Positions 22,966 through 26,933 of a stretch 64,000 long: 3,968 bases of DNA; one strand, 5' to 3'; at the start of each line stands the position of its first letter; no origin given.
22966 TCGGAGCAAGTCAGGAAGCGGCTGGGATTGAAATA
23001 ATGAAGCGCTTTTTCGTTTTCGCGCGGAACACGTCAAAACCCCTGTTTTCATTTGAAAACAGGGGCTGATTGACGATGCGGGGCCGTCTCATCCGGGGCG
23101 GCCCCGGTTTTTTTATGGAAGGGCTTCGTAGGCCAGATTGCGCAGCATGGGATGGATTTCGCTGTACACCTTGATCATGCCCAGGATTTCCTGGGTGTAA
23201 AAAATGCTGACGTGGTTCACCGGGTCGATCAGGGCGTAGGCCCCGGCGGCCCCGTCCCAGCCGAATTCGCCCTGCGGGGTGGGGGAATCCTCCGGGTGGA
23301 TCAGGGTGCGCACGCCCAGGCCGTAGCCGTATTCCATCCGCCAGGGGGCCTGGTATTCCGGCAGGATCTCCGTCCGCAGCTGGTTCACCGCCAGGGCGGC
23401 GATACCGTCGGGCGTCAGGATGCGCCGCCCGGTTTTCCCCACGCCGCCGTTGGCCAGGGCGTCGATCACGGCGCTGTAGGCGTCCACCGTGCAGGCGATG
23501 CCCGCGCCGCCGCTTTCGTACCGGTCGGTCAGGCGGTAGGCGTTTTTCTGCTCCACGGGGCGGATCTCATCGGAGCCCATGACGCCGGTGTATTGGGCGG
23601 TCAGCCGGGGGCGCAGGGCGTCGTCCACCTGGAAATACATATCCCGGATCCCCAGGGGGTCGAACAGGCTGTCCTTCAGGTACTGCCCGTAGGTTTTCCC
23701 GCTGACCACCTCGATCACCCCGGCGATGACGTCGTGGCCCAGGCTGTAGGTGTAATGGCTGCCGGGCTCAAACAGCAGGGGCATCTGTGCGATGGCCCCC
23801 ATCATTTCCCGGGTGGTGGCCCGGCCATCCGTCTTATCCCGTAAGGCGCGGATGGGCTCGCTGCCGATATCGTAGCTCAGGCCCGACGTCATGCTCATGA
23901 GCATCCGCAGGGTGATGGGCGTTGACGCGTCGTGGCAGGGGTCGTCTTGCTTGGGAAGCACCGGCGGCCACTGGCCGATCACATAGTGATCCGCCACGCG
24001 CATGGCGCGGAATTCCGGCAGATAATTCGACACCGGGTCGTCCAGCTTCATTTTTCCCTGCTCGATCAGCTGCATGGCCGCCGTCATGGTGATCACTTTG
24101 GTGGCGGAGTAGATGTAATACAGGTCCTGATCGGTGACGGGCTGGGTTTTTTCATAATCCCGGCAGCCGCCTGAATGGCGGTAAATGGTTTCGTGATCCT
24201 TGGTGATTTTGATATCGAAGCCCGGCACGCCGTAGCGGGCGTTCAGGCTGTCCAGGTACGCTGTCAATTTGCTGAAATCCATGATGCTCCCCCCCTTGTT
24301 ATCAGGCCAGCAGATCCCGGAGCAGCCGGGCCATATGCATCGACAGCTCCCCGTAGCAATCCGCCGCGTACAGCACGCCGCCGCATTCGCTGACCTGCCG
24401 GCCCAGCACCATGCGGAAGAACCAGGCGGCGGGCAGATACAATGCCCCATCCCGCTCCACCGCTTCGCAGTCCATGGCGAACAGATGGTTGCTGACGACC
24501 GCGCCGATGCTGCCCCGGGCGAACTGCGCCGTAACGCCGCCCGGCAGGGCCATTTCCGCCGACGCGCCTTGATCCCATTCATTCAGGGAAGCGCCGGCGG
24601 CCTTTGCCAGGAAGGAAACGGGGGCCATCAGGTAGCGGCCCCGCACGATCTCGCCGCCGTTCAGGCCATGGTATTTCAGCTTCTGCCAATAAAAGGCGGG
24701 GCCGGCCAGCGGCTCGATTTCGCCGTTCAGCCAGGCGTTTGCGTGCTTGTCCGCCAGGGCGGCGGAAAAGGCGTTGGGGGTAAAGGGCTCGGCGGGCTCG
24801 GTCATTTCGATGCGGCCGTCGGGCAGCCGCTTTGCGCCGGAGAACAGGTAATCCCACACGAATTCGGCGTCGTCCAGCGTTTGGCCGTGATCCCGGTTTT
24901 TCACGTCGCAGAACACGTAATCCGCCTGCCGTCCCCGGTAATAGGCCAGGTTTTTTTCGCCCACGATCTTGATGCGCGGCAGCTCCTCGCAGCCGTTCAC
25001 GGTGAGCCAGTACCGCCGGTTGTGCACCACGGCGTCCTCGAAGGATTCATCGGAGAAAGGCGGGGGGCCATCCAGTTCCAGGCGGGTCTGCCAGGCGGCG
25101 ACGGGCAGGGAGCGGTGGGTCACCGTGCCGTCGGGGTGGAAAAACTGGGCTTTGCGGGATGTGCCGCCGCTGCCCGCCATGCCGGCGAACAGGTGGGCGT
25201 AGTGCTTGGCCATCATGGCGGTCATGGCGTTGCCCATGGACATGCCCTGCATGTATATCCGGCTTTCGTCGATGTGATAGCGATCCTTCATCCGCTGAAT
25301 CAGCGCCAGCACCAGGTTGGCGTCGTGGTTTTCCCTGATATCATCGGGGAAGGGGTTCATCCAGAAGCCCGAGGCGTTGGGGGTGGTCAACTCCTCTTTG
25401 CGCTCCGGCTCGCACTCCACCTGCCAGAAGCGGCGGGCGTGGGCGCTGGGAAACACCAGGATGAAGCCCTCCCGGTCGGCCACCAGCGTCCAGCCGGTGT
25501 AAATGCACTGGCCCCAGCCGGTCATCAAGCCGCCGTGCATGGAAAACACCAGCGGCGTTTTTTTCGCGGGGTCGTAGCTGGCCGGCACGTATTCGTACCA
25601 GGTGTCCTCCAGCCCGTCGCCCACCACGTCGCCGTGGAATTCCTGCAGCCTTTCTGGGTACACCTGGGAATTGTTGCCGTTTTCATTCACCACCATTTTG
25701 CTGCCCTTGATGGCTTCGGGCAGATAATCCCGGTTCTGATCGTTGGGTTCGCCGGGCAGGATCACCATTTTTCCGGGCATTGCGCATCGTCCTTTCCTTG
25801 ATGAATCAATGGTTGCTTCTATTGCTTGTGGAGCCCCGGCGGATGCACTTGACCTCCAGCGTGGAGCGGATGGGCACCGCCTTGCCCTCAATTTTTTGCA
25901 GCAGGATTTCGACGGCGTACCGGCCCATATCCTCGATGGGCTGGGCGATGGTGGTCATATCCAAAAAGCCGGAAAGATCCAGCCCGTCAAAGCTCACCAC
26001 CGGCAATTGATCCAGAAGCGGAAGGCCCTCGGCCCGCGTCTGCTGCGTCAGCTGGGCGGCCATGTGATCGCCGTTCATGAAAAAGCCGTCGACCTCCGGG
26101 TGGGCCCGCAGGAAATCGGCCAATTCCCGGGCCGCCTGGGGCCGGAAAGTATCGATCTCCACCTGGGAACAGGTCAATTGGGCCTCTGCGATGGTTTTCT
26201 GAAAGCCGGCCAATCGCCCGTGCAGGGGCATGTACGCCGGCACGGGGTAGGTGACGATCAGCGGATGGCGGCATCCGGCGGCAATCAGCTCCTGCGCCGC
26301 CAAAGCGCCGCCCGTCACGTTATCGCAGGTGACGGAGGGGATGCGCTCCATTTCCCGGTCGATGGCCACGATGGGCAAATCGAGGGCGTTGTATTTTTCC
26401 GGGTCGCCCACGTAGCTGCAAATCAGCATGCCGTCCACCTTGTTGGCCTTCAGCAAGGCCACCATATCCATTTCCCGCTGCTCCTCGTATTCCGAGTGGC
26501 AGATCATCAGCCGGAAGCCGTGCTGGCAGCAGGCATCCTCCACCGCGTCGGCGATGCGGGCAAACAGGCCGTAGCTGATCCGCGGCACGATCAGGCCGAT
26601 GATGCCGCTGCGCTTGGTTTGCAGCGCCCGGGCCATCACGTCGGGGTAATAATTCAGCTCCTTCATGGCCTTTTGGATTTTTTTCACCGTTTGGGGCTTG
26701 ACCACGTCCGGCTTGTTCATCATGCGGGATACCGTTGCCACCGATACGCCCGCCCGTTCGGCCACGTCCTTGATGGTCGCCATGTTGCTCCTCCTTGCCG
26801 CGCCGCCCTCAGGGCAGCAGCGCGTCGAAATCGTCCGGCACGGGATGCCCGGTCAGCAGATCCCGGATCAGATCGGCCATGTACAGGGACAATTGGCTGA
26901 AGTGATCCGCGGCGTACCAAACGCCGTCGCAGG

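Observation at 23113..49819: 27-kb esterase-dominated sugar-utilisation locus with a single glycoside phosphorylase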

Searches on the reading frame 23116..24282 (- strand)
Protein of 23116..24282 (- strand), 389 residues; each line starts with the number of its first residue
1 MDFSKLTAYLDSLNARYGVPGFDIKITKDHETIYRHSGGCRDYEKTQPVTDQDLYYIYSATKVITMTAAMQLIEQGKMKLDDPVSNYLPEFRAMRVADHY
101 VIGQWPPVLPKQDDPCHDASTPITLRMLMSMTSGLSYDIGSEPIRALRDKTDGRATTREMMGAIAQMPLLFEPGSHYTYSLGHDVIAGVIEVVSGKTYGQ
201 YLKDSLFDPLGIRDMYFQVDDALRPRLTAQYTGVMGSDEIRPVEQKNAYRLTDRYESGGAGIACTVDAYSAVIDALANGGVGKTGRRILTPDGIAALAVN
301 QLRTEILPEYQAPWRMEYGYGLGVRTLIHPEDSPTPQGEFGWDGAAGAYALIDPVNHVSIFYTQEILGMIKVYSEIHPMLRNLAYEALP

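Call 10: search_protein_families(library=ncbifam, proteins=[window:23116-24282:-], max_evalue=0.001)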
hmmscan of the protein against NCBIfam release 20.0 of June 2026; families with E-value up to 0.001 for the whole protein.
window:23116-24282:- (389 aa): 44 families (the best 25 are shown)
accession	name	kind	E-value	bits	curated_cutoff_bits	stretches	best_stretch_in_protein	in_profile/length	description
NF052559.1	MthAcHydAcmB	equivalog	1.4e-47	162.3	550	1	14-369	19-372/391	methyl acetate hydrolase AcmB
NF007943.0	PRK10662.1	equivalog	6.2e-15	54.7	266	2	120-231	129-238/380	D-alanyl-D-alanine-carboxypeptidase/endopeptidase AmpH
NF002968.0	PRK03642.1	equivalog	8.7e-14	51.2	385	2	160-361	184-390/432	penicillin binding protein PBP4B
NF033085.1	bla_class_C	equivalog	4e-13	48.9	415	1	9-97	11-98/356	class C beta-lactamase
NF038269.1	lipase_LipE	equivalog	2.2e-12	46.8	750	1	47-93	80-126/407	lipase LipE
NF009622.0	PRK13128.1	equivalog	5.9e-12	44.8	443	1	2-95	5-97/518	D-aminopeptidase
NF000423.2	blaSRT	exception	1.7e-11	43.9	860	1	7-93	29-114/378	SRT/SST family class C beta-lactamase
NF041663.1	ampC_Sliq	exception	1e-10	41.1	860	1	5-94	27-115/378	cephalosporin-hydrolyzing class C beta-lactamase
NF047361.1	blaASDC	exception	1.1e-08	34.5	850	1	7-97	41-130/394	ASDC family class C beta-lactamase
NF033698.1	blaCSA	exception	2.7e-08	33.2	884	1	10-93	30-112/375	CSA family class C beta-lactamase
NF033700.1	blaCMA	exception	3.9e-08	32.7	887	1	9-93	29-112/375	CMA family class C beta-lactamase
NF012172.1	FOX-MOX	exception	7.9e-08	31.6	700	1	13-92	40-118/382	FOX/MOX family class C beta-lactamase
NF000239.3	MOX_CMY1_fam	exception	1.8e-07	30.7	770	1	14-92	44-121/383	CMY-1/MOX family class C beta-lactamase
NF000185.2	BlaEC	exception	3.7e-07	29.4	850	1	18-94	40-115/377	BlaEC family class C beta-lactamase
NF033575.1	blaRHO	exception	3.7e-07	29.4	825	1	7-96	33-121/380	RHO family class C beta-lactamase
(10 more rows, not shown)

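Call 26: search_solved_structures(query=window:23116-24282:-, max_evalue=0.00001)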
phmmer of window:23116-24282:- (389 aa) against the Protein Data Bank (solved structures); distinct sequences matched with E-value up to 0.00001: 86 (the best 60 are shown).
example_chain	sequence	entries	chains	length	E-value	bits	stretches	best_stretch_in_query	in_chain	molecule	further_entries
4ivi_A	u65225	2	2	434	5.9e-48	167.2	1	4-387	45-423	Carboxylesterase | Carboxylesterases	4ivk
7pp3_A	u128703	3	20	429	6.3e-41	144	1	21-367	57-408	Esterase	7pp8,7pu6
5zwr_B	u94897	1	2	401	1.4e-33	119.8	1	21-368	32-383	Est-Y29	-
4p6b_A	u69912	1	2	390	1.7e-33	119.5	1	21-368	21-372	Est-Y29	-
4p85_A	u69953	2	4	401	1.9e-33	119.4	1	21-368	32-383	Est-Y29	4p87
5zwv_B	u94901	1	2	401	3.7e-33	118.4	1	21-368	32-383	Est-Y29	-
5zwq_A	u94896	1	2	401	6.9e-33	117.6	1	21-368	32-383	Est-Y29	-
7uda_A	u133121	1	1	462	5.3e-32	114.6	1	48-388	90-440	Beta-lactamase domain-containing protein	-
7u1b_A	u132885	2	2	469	5.8e-32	114.5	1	48-388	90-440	Beta-lactamase domain-containing protein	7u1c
6kje_B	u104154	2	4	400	2.7e-22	82.7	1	45-281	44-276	Pc15g00720 protein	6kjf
6kjc_A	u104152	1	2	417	3e-22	82.5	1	45-281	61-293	Pc15g00720 protein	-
6kjd_B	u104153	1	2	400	7e-22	81.3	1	45-281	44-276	Pc15g00720 protein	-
7atl_AAA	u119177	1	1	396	1e-21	80.7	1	21-361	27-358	Esterase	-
7spn_A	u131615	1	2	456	3.6e-19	72.4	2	11-94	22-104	IS11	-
2qmi_A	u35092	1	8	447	1.7e-18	70.2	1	1-88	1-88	Pbp related beta-lactamase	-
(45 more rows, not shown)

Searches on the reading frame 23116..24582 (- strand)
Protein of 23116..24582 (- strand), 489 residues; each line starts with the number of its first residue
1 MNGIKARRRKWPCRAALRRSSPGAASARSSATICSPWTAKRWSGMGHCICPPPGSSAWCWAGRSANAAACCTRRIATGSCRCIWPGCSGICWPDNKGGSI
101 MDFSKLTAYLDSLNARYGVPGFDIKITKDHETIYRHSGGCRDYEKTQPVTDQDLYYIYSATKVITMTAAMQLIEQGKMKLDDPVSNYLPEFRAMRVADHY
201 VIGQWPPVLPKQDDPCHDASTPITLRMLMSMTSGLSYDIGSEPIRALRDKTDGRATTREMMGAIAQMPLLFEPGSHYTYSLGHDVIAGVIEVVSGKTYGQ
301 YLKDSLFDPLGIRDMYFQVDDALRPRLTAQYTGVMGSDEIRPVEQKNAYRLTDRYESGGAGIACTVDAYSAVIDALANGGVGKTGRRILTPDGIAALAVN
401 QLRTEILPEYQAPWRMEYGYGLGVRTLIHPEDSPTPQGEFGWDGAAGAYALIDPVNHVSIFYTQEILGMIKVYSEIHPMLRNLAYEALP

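Call 4: search_protein_families(library=pfam, proteins=[window:23116-24582:-], max_evalue=0.001)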
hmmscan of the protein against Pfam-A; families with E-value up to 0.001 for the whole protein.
window:23116-24582:- (489 aa): 1 family
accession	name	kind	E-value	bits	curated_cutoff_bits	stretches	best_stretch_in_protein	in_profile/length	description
PF00144.29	Beta-lactamase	-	7e-58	196.8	27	1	108-462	3-306/329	Beta-lactamase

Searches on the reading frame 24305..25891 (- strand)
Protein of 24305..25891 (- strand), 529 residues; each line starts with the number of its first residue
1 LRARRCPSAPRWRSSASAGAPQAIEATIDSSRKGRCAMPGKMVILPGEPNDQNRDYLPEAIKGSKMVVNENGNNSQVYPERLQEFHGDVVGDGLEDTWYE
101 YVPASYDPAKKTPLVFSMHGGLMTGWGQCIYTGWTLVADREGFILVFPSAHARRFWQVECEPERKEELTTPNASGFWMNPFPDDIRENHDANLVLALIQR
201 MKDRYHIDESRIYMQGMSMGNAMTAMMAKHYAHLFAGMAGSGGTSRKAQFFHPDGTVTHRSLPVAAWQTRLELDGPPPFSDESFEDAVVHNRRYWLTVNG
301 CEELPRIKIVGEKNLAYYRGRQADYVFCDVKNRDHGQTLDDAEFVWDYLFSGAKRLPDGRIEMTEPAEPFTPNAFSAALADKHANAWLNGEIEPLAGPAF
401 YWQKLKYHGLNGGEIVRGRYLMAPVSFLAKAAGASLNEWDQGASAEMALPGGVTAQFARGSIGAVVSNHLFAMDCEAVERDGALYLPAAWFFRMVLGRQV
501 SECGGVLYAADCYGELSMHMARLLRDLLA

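Call 4: search_protein_families(library=pfam, proteins=[window:24305-25891:-], max_evalue=0.001)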
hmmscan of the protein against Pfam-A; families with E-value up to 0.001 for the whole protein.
window:24305-25891:- (529 aa): 2 families
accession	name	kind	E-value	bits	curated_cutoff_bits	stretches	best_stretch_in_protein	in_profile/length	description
PF10503.15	Esterase_PHB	-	2.5e-06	27.3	23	1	190-239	77-126/219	Esterase PHB depolymerase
PF07833.16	Cu_amine_oxidN1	-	0.00057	20.2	24.2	0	420-500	19-97/108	Copper amine oxidase N-terminal domain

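Call 10: search_protein_families(library=ncbifam, proteins=[window:24305-25780:-], max_evalue=0.001)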
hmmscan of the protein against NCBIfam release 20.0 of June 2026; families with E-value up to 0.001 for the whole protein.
window:24305-25780:- (492 aa): 4 families
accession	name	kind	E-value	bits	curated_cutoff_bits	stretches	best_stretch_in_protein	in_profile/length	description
NF050058.1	e_dPHAscl_type1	hypoth_equivalog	1.9e-26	93.1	150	1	60-207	9-138/276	extracellular catalytic domain type 1 short-chain-length polyhydroxyalkanoate depolymerase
TIGR01840.1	esterase_phb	subfamily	9.7e-20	71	107.85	1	62-208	2-130/213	PHB depolymerase family esterase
NF050059.1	e_dPHAscl_type2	hypoth_equivalog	0.00021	20.8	280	0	54-117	200-267/305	extracellular catalytic domain type 2 short-chain-length polyhydroxyalkanoate depolymerase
NF033523.0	lasso_peptidase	equivalog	0.00088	18.1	400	0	154-208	475-529/638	Atxe2 family lasso peptide isopeptidase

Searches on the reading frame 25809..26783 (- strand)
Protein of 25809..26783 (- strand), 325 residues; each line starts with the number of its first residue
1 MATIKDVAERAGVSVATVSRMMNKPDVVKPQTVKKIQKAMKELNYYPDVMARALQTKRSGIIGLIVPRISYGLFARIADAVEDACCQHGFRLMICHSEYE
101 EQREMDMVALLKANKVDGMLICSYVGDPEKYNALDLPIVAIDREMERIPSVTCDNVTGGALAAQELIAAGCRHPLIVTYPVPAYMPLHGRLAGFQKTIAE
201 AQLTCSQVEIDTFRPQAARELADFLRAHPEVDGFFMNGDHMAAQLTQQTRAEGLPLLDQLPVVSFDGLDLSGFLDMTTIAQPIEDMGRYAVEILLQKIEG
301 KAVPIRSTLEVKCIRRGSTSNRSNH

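Call 4: search_protein_families(library=pfam, proteins=[window:25809-26783:-], max_evalue=0.001)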
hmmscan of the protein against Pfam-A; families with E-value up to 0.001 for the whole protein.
window:25809-26783:- (325 aa): 6 families
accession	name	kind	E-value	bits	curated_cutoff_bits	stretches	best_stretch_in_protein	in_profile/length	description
PF00532.27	Peripla_BP_1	-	3.8e-21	76.2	22.2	1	61-302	3-266/281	Periplasmic binding proteins and sugar binding domain of LacI family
PF00356.27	LacI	-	4.6e-20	71.6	27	1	3-48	1-46/46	Bacterial regulatory proteins, lacI family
PF13377.12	Peripla_BP_3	-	4.4e-19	69.6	26.5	1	163-319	1-167/167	Periplasmic binding protein-like domain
PF13407.12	Peripla_BP_4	-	1e-11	45.3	35.1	1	62-301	1-257/258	Periplasmic binding protein domain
PF01381.28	HTH_3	-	4.5e-05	23.8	23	1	3-40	11-48/55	Helix-turn-helix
PF13560.12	HTH_31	-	0.00091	19.9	27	0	3-35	16-49/64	Helix-turn-helix domain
